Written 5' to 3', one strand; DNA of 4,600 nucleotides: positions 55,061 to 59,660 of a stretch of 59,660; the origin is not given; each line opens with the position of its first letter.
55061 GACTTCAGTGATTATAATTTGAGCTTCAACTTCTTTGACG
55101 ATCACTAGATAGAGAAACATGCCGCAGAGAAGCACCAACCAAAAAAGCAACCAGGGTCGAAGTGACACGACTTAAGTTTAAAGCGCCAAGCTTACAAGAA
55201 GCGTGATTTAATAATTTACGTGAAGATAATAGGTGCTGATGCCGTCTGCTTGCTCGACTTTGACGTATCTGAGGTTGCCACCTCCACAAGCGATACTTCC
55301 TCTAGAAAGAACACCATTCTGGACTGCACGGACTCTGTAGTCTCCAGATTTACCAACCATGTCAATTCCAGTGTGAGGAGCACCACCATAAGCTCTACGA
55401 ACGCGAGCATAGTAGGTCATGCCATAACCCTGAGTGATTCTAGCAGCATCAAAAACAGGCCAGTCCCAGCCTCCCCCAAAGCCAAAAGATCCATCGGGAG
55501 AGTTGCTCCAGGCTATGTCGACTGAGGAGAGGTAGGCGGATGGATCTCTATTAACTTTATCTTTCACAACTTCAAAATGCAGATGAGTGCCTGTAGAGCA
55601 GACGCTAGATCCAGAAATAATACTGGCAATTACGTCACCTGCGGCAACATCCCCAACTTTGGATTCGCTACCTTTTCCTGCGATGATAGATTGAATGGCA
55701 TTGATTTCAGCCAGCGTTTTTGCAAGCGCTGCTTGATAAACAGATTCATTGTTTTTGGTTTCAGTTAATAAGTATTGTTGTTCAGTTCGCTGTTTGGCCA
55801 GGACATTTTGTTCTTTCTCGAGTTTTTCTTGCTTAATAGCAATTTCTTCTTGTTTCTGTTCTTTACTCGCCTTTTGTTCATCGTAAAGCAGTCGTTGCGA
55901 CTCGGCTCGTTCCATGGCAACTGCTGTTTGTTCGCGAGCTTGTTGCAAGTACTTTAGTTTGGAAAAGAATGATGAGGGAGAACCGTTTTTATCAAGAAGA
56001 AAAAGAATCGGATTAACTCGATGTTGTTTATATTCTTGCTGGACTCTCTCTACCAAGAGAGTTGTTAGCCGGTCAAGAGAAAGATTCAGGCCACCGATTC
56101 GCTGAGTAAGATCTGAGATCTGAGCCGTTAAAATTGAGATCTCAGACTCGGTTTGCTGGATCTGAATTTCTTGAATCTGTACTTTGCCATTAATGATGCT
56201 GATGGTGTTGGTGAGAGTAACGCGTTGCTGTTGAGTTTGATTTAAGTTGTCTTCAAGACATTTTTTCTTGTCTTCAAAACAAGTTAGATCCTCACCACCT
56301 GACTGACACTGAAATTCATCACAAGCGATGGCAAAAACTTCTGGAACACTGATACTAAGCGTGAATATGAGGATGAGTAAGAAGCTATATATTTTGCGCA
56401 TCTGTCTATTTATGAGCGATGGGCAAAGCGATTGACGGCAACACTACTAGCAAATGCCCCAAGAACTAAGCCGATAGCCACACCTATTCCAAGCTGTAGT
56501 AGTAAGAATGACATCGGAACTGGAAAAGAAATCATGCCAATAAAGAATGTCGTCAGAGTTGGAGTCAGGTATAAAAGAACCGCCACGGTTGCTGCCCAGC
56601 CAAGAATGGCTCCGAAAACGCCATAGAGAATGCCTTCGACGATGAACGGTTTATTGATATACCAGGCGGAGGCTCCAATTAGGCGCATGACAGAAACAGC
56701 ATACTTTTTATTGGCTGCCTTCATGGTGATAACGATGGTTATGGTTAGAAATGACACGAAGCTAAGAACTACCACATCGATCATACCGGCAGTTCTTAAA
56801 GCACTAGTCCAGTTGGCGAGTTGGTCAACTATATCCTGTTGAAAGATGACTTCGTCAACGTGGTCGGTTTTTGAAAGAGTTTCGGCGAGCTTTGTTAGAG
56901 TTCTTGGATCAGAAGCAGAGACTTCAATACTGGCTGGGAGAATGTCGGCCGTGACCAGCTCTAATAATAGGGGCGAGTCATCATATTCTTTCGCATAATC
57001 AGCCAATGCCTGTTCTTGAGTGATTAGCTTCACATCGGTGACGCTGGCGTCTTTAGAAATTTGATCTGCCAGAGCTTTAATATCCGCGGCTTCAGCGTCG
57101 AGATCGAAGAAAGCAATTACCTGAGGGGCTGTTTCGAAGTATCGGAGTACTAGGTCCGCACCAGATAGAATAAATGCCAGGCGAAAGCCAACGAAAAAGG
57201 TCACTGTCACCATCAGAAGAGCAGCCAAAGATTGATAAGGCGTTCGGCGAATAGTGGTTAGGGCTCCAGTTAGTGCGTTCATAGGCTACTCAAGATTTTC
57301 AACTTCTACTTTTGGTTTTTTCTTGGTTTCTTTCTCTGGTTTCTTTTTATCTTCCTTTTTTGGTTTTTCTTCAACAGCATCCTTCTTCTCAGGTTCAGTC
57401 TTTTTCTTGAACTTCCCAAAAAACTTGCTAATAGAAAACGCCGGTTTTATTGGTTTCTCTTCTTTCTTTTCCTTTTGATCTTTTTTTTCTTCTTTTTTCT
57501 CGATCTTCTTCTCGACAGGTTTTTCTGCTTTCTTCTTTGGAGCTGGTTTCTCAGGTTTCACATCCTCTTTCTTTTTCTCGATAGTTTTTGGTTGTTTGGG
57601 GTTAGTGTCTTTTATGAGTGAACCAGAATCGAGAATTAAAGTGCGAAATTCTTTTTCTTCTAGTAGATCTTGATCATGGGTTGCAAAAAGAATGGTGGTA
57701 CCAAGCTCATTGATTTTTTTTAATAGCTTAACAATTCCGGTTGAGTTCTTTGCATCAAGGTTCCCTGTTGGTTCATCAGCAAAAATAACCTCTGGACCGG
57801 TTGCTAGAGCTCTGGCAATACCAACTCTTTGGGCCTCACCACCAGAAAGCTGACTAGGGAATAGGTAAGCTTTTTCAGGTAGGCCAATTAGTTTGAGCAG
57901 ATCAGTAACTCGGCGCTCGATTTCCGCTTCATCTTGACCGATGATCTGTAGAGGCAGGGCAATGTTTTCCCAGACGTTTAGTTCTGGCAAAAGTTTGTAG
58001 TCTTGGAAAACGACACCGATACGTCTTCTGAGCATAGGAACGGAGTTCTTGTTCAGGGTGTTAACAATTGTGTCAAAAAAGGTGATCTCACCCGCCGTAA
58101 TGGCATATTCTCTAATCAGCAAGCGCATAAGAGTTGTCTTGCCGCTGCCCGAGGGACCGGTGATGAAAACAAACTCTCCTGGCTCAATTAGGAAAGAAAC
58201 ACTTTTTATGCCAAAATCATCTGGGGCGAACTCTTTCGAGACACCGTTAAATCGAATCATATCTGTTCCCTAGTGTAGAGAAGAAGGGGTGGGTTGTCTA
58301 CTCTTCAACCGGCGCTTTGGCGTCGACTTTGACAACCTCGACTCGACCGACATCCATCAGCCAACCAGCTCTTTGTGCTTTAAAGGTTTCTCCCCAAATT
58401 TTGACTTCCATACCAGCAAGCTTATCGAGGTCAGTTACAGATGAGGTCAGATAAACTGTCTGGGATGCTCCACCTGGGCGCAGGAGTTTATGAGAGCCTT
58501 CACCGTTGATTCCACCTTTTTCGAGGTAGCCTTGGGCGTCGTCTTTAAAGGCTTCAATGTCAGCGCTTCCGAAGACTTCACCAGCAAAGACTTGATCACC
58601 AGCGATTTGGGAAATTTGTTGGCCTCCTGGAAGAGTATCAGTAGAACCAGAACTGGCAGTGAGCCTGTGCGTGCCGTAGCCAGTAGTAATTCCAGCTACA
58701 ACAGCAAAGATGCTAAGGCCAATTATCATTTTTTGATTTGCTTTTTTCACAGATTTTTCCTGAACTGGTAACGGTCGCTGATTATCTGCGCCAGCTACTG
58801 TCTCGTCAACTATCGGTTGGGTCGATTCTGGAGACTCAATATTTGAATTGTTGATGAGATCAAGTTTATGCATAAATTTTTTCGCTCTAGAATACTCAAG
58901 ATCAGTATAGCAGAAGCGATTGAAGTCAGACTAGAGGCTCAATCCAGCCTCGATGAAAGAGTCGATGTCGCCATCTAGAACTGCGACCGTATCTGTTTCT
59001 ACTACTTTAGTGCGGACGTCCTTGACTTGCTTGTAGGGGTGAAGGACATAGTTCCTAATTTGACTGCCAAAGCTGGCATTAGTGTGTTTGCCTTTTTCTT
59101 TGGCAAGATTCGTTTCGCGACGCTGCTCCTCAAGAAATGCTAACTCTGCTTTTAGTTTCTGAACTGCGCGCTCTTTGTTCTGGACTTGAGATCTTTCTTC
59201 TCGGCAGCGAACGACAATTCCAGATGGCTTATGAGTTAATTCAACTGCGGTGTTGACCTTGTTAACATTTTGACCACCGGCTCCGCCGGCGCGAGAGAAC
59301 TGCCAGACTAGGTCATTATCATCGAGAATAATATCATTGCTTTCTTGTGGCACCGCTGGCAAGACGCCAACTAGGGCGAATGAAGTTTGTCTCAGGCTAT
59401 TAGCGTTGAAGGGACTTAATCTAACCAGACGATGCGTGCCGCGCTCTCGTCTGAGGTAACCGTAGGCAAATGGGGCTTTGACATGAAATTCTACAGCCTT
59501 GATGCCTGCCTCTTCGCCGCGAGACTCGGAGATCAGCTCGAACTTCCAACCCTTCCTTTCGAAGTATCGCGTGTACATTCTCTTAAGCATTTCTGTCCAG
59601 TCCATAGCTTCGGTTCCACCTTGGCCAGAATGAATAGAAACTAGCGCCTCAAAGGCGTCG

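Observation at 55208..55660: Apparent circular permutation of the M23 metallopeptidase domain in the FtsEX-linked hydrolase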

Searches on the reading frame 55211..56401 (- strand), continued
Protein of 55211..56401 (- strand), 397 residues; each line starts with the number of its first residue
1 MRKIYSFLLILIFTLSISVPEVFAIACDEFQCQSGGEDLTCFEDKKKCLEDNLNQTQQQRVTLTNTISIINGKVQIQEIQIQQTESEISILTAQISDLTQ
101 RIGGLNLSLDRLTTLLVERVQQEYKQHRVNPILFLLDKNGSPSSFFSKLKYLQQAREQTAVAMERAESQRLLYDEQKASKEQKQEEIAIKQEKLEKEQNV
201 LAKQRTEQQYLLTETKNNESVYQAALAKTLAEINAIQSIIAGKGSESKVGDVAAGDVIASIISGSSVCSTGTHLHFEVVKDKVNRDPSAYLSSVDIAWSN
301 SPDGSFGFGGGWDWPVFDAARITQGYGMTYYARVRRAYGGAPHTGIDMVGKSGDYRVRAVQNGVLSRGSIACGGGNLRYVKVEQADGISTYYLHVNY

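Call 28: fold_search(model_id=the predicted structure, library=pdb)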
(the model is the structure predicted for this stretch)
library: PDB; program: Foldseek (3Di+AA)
matches with E <= 10: 631; with E <= 0.001: 0
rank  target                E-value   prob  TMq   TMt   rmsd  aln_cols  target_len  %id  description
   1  8i4v_B                2.5e-03  1.00  0.30  0.44   6.8       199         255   16  Cryo-EM structure of 5-subunit Smc5/6 arm region (released 2024-06-26)
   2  8tzl_E                6.9e-03  1.00  0.38  0.43  27.6       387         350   13  Cryo-EM structure of Vibrio cholerae FtsE/FtsX/EnvC complex, full-length (released 2023-12-20)
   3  5xg2                  7.7e-03  0.95  0.18  0.28  14.2       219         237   17  Crystal structure of a coiled-coil segment (residues 345-468 and 694-814) of Pyrococcus yayanosii Smc (released 2017-06-07)
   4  8i21_B                1.2e-02  1.00  0.30  0.41   6.5       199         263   17  Cryo-EM structure of 6-subunit Smc5/6 arm region (released 2024-06-26)
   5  6rwb_A                1.2e-02  0.96  0.23  0.06  12.2       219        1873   19  Cryo-EM structure of Yersinia pseudotuberculosis TcaA-TcaB (released 2019-10-23)
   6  4tko                  1.5e-02  0.75  0.24  0.27  14.3       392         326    9  Structure of the periplasmic adaptor protein EmrA (released 2014-07-09)
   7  6ewy                  2.0e-02  1.00  0.42  0.78   3.6       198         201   10  RipA Peptidoglycan hydrolase (Rv1477, Mycobacterium tuberculosis) N-terminal domain (released 2018-05-02)
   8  5nnv_D                3.0e-02  1.00  0.41  0.61   4.3       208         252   13  Structure of a Bacillus subtilis Smc coiled coil middle fragment (released 2017-06-21)
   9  5nnv_B                3.2e-02  0.98  0.29  0.44   7.5       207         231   14  Structure of a Bacillus subtilis Smc coiled coil middle fragment (released 2017-06-21)
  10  6tpi_A                3.4e-02  0.72  0.30  0.31  30.9       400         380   16  EnvC bound to the FtsX periplasmic domain (released 2020-11-04)
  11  8iyj_V0               4.1e-02  0.97  0.24  0.39   8.9       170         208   15  Cryo-EM structure of the 48-nm repeat doublet microtubule from mouse sperm (released 2023-07-05)
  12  4cgk_A                4.1e-02  0.85  0.18  0.20  16.2       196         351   12  Crystal structure of the essential protein PcsB from Streptococcus pneumoniae (released 2014-05-21)
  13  6z6f_C                4.4e-02  0.84  0.19  0.15  11.2       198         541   12  HDAC-PC (released 2021-02-17)
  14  9a6c_A                4.9e-02  0.44  0.15  0.11  37.2       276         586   10  Integrative model of YYDD-YYDB by crosslinking MS and deep learning (released 2024-09-18)
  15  5y05                  5.5e-02  0.89  0.21  0.32  12.4       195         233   15  Structural characterization of msmeg_4306 from Mycobacterium smegmatis (released 2018-05-02)
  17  4cgk_B                6.2e-02  0.77  0.17  0.19  16.2       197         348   13  Crystal structure of the essential protein PcsB from Streptococcus pneumoniae (released 2014-05-21)
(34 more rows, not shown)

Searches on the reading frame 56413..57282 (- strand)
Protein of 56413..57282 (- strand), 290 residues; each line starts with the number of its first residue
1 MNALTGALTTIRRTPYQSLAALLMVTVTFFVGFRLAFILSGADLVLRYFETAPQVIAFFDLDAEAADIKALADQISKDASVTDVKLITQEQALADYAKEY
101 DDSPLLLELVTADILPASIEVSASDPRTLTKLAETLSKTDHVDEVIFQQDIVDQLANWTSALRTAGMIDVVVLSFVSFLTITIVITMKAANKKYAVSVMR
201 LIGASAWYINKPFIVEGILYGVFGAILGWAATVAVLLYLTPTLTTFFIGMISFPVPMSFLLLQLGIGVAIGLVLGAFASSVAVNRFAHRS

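Call 17: search_protein_families(library=pfam, proteins=[window:56413-57282:-], max_evalue=0.001)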
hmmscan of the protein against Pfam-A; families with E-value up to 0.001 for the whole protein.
window:56413-57282:- (290 aa): 3 families
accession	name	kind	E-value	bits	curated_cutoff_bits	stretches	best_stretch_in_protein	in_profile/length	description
PF18075.7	FtsX_ECD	-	4.5e-18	66.1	23.5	1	54-145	2-96/96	FtsX extracellular domain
PF02687.27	FtsX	-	6.9e-10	39.5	25.5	1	170-288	4-117/120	FtsX-like permease C-terminal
PF04143.19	Sulf_transp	-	0.0002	21.4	27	1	151-289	115-254/310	Sulphur transport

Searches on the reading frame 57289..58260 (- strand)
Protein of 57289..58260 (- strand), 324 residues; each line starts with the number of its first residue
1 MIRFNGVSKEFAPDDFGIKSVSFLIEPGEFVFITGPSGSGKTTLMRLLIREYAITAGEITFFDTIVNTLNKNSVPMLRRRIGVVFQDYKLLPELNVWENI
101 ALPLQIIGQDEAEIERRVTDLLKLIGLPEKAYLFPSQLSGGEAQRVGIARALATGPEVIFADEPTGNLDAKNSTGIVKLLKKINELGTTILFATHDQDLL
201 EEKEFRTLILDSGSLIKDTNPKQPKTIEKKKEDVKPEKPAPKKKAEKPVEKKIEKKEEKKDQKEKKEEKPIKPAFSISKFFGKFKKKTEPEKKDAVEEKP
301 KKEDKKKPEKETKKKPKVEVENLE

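Call 17: search_protein_families(library=pfam, proteins=[window:57289-58260:-], max_evalue=0.001)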
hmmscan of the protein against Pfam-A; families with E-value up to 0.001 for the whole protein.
window:57289-58260:- (324 aa): 9 families
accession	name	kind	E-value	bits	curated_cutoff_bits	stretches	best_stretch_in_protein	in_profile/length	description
PF00005.33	ABC_tran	-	1.4e-33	116.8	25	1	19-165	2-136/137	ABC transporter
PF13304.12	AAA_21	-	1.9e-06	28.6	27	0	30-48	1-19/304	AAA domain, putative AbiEii toxin, Type IV TA system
PF02463.25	SMC_N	-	1.1e-05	25.4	40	1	29-203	25-205/220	RecF/RecN/SMC N terminal domain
PF20720.3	nSTAND3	-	3.4e-05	24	27.2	1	28-55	17-44/155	Novel STAND NTPase 3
PF13401.12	AAA_22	-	0.00014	22.6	27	1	29-58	6-33/130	AAA domain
PF13191.12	AAA_16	-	0.00015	22.8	32.6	1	29-55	25-51/167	AAA ATPase domain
PF01637.24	ATPase_2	-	0.00052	20.3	33.2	1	26-63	18-55/225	ATPase domain predominantly from Archaea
PF25199.1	nSTAND_NTPase5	-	0.00083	19.6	34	0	28-53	41-66/145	Novel STAND NTPase 5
PF13238.12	AAA_18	-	0.00097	20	29.4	0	31-52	1-22/128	AAA domain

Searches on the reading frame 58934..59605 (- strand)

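Call 17: search_protein_families(library=pfam, proteins=[window:58934-59605:-], max_evalue=0.001)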
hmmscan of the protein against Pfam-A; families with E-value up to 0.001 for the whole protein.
window:58934-59605:- (224 aa): 2 families
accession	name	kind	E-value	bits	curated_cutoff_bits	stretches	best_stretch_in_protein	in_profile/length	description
PF00472.26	RF-1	-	2.3e-34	118.2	35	1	90-198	3-116/116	RF-1 domain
PF03462.23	PCRF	-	4.9e-27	95.4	24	1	2-79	117-194/194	PCRF domain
